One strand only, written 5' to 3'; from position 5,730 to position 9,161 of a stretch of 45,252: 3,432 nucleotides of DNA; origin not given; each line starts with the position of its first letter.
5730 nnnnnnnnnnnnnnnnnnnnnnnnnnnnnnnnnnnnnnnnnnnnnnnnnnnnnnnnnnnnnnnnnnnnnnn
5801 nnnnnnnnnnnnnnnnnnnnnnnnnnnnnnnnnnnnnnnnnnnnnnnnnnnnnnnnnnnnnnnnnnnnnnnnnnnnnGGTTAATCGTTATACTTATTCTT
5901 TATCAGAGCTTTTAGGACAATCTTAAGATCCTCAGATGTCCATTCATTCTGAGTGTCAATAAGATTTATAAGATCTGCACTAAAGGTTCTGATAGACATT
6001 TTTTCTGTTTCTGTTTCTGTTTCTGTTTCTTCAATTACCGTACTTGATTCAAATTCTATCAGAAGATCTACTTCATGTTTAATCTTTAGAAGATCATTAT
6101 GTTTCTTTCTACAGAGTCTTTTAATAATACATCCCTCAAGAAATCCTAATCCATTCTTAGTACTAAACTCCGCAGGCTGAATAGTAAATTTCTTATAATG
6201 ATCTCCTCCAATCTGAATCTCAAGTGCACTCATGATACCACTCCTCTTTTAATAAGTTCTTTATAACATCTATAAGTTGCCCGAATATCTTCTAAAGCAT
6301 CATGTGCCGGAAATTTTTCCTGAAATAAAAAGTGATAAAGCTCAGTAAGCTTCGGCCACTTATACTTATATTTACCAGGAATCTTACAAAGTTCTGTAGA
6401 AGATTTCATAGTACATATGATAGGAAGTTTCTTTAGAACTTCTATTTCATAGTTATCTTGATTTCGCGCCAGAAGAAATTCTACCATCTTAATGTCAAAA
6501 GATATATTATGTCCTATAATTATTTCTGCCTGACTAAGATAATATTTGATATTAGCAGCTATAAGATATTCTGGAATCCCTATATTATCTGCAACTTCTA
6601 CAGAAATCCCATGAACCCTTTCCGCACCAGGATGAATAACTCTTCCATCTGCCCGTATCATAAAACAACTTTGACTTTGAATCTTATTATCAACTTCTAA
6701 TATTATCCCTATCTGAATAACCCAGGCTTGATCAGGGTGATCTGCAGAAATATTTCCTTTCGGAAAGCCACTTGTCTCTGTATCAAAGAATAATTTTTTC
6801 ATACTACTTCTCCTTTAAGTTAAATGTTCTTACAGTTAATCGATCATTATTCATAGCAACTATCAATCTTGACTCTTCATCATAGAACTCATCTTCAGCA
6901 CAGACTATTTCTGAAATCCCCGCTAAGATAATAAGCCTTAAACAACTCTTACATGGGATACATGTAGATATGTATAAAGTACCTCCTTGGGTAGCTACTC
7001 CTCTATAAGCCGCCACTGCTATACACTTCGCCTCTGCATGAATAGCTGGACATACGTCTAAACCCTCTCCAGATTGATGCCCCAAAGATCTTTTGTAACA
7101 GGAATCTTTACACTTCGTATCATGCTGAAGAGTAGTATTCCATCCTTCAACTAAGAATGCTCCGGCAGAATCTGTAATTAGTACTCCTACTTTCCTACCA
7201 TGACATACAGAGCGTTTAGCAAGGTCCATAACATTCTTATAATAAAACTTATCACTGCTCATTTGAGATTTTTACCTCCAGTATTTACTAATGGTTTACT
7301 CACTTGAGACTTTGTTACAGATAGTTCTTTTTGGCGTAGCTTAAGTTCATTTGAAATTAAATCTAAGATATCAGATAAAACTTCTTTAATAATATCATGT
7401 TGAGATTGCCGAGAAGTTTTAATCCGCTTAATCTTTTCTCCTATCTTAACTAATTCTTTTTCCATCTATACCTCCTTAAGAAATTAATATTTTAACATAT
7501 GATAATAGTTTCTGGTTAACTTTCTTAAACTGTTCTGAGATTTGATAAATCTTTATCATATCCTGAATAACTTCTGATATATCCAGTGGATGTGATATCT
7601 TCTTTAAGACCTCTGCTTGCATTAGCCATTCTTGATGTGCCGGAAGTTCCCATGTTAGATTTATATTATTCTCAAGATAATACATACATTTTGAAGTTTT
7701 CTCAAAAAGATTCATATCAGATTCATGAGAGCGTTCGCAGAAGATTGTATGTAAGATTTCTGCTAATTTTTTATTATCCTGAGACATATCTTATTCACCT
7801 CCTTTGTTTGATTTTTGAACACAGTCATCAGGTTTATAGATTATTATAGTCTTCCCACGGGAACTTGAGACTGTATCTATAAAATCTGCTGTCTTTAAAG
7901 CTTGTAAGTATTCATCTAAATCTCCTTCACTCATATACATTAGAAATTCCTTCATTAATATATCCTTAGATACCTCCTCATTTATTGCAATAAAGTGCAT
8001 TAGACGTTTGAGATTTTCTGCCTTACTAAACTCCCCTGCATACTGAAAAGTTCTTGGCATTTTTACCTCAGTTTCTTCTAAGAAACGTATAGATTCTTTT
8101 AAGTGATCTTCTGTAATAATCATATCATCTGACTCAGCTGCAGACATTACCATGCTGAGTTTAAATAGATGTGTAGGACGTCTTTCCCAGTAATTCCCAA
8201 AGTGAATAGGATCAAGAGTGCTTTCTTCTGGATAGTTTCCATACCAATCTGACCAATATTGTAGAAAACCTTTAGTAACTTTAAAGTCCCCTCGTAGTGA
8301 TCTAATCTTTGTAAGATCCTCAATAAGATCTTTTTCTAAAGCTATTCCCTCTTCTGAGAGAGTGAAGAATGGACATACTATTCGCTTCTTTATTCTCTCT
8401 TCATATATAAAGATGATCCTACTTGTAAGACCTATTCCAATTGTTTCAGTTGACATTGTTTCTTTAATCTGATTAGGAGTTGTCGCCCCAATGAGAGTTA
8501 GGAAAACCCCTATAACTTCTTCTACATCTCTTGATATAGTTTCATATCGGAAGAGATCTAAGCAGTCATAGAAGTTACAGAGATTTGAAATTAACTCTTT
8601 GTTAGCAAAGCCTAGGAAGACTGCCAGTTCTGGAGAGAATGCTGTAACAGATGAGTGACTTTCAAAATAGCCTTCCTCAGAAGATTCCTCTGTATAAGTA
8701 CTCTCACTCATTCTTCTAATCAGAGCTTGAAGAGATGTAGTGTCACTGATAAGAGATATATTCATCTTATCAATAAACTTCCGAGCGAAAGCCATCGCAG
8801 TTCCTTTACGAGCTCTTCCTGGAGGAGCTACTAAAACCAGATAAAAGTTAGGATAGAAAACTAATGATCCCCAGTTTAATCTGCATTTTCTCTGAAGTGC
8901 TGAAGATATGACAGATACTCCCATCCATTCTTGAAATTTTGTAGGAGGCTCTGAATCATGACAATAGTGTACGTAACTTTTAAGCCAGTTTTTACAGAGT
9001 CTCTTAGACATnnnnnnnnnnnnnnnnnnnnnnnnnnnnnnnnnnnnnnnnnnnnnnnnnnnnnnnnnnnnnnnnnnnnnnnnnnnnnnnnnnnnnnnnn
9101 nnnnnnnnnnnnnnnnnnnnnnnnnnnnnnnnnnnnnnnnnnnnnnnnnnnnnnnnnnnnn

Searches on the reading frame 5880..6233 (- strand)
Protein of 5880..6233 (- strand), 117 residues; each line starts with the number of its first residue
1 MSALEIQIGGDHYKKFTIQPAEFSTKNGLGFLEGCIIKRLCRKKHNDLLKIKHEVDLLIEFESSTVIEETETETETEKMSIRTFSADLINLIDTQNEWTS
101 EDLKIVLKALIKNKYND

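Call 41: search_protein_families(library=pfam, proteins=[window:5880-6233:-], max_evalue=0.001)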
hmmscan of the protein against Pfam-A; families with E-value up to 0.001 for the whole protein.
window:5880-6233:- (117 aa): 0 families

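Call 42: search_protein_families(library=phrogs, proteins=[window:5880-6233:-], max_evalue=0.001)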
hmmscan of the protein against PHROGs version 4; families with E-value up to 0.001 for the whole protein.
window:5880-6233:- (117 aa): 5 families
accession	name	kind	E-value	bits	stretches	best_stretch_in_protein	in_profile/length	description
phrog_5839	-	unknown function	2.2e-13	51.3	1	3-84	3-86/128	-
phrog_10946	-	unknown function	2e-09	38.9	1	1-115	2-110/133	-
phrog_236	-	other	4.3e-07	30.9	1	6-85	240-321/431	nucleotide kinase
phrog_32578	-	unknown function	2.7e-06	28.3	1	6-64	21-83/221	-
phrog_13120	-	unknown function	0.00021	23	1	10-47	68-105/134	-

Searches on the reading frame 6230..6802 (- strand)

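Call 41: search_protein_families(library=pfam, proteins=[window:6230-6802:-], max_evalue=0.001)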
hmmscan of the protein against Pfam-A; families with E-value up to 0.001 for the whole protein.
window:6230-6802:- (190 aa): 1 family
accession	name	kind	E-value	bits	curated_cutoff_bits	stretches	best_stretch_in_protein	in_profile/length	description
PF00929.31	RNase_T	-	1.9e-11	45.2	24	1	5-179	2-163/164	Exonuclease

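Call 42: search_protein_families(library=phrogs, proteins=[window:6230-6802:-], max_evalue=0.001)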
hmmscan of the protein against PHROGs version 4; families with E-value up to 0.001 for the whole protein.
window:6230-6802:- (190 aa): 2 families
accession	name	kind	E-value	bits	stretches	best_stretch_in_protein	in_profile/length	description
phrog_192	-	DNA, RNA and nucleotide metabolism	1.7e-32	114.2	1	2-186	107-273/397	DNA polymerase exonuclease subunit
phrog_17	-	DNA, RNA and nucleotide metabolism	1e-05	24.7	1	1-132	670-761/1445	DNA polymerase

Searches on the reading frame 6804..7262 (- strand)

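Call 41: search_protein_families(library=pfam, proteins=[window:6804-7262:-], max_evalue=0.001)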
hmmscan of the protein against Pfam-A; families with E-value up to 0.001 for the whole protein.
window:6804-7262:- (152 aa): 2 families
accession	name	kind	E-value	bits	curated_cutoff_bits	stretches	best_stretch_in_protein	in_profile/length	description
PF00383.29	dCMP_cyt_deam_1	-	2.1e-14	53.7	25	1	1-122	1-101/102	Cytidine and deoxycytidylate deaminase zinc-binding region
PF14437.12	MafB19-deam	-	1e-07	32.3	27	1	2-124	2-102/142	MafB19-like deaminase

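Call 42: search_protein_families(library=phrogs, proteins=[window:6804-7262:-], max_evalue=0.001)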
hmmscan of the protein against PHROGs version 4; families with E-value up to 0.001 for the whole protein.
window:6804-7262:- (152 aa): 6 families
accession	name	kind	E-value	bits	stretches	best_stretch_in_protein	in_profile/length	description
phrog_174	-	DNA, RNA and nucleotide metabolism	1.5e-19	71.9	1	5-125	118-227/384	dCMP deaminase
phrog_2369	-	DNA, RNA and nucleotide metabolism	7.8e-14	53.2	1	14-132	16-134/195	dCMP deaminase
phrog_9198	-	unknown function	1.5e-06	28.3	1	72-124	384-436/531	-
phrog_20806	-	DNA, RNA and nucleotide metabolism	1.6e-06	29.4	1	61-126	6-66/97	deoxycytidinylate deaminase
phrog_8118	-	unknown function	1.8e-06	27.9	1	72-122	476-526/577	-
phrog_18355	-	DNA, RNA and nucleotide metabolism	0.00034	21.6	1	73-125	2-51/52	deoxycytidinylate deaminase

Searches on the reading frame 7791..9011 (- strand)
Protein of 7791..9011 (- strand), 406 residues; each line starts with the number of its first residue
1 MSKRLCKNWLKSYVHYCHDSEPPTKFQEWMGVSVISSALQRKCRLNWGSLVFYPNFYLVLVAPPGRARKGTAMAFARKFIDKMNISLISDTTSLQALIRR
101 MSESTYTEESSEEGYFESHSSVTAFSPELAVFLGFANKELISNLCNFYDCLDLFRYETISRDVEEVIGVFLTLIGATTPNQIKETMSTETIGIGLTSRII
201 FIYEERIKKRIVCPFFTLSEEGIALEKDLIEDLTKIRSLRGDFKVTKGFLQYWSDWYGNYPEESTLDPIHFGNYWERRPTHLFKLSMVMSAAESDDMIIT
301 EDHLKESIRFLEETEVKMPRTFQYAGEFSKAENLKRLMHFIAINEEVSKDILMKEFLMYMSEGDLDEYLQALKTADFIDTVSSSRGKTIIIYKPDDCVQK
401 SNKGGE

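Call 16: search_protein_families(library=phrogs, proteins=[window:7791-9011:-], max_evalue=0.0001)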
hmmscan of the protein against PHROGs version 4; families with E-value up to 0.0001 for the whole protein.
window:7791-9011:- (406 aa): 2 families
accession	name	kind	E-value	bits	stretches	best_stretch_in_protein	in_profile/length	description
phrog_14296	-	DNA, RNA and nucleotide metabolism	1.7e-50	173.2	1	7-338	2-333/417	DNA primase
phrog_3022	-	DNA, RNA and nucleotide metabolism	1.2e-05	24.9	1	54-209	408-568/788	DNA primase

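Call 41: search_protein_families(library=pfam, proteins=[window:7791-9011:-], max_evalue=0.001)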
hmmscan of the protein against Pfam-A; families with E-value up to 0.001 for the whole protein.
window:7791-9011:- (406 aa): 1 family
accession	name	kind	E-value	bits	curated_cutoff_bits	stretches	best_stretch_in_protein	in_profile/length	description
PF13148.11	DUF3987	-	2.1e-12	47.4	27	1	106-205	130-233/364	Protein of unknown function (DUF3987)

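Call 81: search_solved_structures(query=window:7791-9011:-, max_evalue=1)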
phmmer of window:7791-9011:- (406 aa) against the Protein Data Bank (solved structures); distinct sequences matched with E-value up to 1: 3.
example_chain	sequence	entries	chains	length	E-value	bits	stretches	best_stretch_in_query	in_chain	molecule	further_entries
4gqt_A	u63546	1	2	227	0.17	14.1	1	129-198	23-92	Heat shock protein 90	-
3omu_A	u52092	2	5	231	0.21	13.8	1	113-198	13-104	Heat shock protein 83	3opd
3o6o_A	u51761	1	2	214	0.77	12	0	133-198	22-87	Heat shock protein 83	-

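Call 82: search_protein_families(library=ncbifam, proteins=[window:7791-9011:-], max_evalue=0.01)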
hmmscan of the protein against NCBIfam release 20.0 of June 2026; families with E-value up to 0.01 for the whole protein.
window:7791-9011:- (406 aa): 0 families

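Call 94: find_homologous_proteins(query=window:7791-9011:-, max_evalue=0.00001)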
Query window:7791-9011:- (406 aa): 373 proteins with E <= 0.00001 among 3755 candidates; the best 120 are listed.
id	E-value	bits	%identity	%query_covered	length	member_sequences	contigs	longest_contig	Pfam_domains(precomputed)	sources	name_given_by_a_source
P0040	4.5e-273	923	100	100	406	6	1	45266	PF13148.12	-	-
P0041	5.9e-214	728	79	99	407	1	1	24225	PF13148.12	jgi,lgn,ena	-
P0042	4.9e-211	719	77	100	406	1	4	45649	PF13148.12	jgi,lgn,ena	-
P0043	5.6e-205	699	75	98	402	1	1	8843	PF13148.12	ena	-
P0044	2.0e-202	690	80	93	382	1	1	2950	PF13148.12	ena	-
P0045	1.3e-201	688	73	100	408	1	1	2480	PF13148.12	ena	-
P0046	1.0e-200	685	74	97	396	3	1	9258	PF13148.12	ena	-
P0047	8.0e-200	682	79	92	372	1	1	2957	PF13148.12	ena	-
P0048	7.4e-192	656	71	99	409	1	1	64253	PF13148.12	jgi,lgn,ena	-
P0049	3.7e-185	634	69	96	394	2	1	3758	PF13148.12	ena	-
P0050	7.3e-178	610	65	99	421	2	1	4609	PF13148.12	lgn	-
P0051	1.3e-163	563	60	96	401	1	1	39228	PF13148.12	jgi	-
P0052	6.8e-162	557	61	96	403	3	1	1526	PF13148.12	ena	-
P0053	7.3e-162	557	61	99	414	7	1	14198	PF13148.12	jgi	jgi:hypothetical protein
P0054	4.9e-160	551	60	96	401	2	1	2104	PF13148.12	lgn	-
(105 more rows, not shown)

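Call 97: search_solved_structures(query=A3, max_evalue=1)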
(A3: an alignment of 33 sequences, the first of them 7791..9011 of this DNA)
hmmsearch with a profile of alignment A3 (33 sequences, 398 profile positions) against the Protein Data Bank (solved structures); distinct sequences matched with E-value up to 1: 0.

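Call 102: predict_structure(alignment_id=A3)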
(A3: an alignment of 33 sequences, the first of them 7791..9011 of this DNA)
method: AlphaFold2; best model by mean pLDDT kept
length: 406 residues; sequences in the alignment: 33
mean_pLDDT: 87.0   pTM: 0.79
mean pLDDT of the five models: 87.0, 87.0, 86.6, 86.0, 85.7
residues with pLDDT >= 90: 201; 70-90: 170; 50-70: 25; < 50: 10
segments of 3 or more residues with pLDDT < 50: 399-406
pLDDT, mean of each block of 10 residues (from residue 1): 85 92 90 97 95 96 87 93 88 81 86 82 86 70 90 83 84 92 80 88 89 85 96 95 97 96 87 94 98 96 98 93 71 81 88 84 87 87 83 62 33
secondary structure, 60 per line:
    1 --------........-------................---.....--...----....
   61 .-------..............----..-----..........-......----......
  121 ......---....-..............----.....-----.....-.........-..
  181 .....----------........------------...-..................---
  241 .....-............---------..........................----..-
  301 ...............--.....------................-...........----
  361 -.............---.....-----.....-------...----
elements in order: H9-16 H24-39 E43-47 E50-52 E57-61 H69-82 H94-103 E105-110 E115-126 H130-133 H135-148 E153-157 E163-167 E169-177 H179-185 E199-203 H220-237 E241-245 H247-258 H268-293 H301-315 H318-322 H329-344 E346-348 H349-356 H362-374 E378-382 E388-392

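Call 104: fold_search(model_id=the predicted structure, library=pdb)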
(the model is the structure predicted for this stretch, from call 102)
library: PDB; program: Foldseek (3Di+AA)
matches with E <= 10: 1320; with E <= 0.001: 247
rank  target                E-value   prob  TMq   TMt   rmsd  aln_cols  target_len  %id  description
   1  8s09_5                2.1e-10  1.00  0.45  0.29  11.7       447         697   10  H. sapiens MCM2-7 double hexamer bound to double stranded DNA (released 2024-10-02)
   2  9e2x_5                4.6e-10  1.00  0.48  0.32  12.9       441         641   12  Cryo-EM structure of yeast CMG helicase stalled at G4-containing DNA template, state 2 (released 2025-03-19)
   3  8kg6_5                1.9e-09  1.00  0.44  0.28  13.1       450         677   10  Yeast replisome in state I (released 2023-12-06)
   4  7pmn_5                2.5e-09  1.00  0.47  0.31  13.0       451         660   12  S. cerevisiae replisome-SCF(Dia2) complex bound to double-stranded DNA (conformation II) (released 2021-11-10)
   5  9bcx_5                3.1e-09  1.00  0.47  0.32  13.4       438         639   11  Cryo-EM structure of the S. cerevisiae ORC-Cdc6-Mcm2-7-DNA complex with a fully closed Mcm2-Mcm5 DNA entry gate (released 2025-01-01)
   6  9lxd_4                3.1e-09  1.00  0.48  0.29  12.3       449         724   12  Structure of DNA-free MCM SH at 3.2 Angstroms resolution (released 2026-02-18)
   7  8s0e_6                3.7e-09  1.00  0.48  0.33  16.6       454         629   11  H. sapiens OCCM bound to double stranded DNA (released 2024-10-02)
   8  8x7u_C                4.1e-09  1.00  0.48  0.32  12.3       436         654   10  MCM in complex with dsDNA in presence of ATP. (released 2024-01-17)
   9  8ouw_6                4.6e-09  1.00  0.46  0.29  13.4       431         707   11  Cryo-EM structure of CMG helicase bound to TIM-1/TIPN-1 and homodimeric DNSN-1 on fork DNA (Caenorhabditis elegans) (released 2023-08-16)
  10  8rif_7                4.8e-09  1.00  0.48  0.28  12.2       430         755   10  Cryo-EM structure of the MCM double hexamer loaded onto dsDNA. (released 2025-01-01)
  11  7qhs_5                6.3e-09  1.00  0.41  0.26  13.9       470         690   11  S. cerevisiae CMGE nucleating origin DNA melting (released 2022-06-15)
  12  9gjw_6                7.0e-09  1.00  0.47  0.30  16.5       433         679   10  OCCM maturation intermediate stalled with an Arginine Finger mutation in Mcm2 (released 2025-03-05)
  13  8p5e_5                7.4e-09  1.00  0.45  0.29  13.5       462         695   10  S. cerevisiae nexus-sCMGE after DNA replication initiation (released 2024-05-29)
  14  8p62_5                1.4e-08  1.00  0.43  0.28  13.7       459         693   11  S. cerevisiae ssDNA-sCMGE after DNA replication initiation (released 2024-05-29)
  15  6wgi_4                2.2e-08  1.00  0.46  0.30  16.4       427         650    9  Atomic model of the mutant OCCM (ORC-Cdc6-Cdt1-Mcm2-7 with Mcm6 WHD truncation) loaded on DNA at 10.5 A resolution (released 2020-07-15)
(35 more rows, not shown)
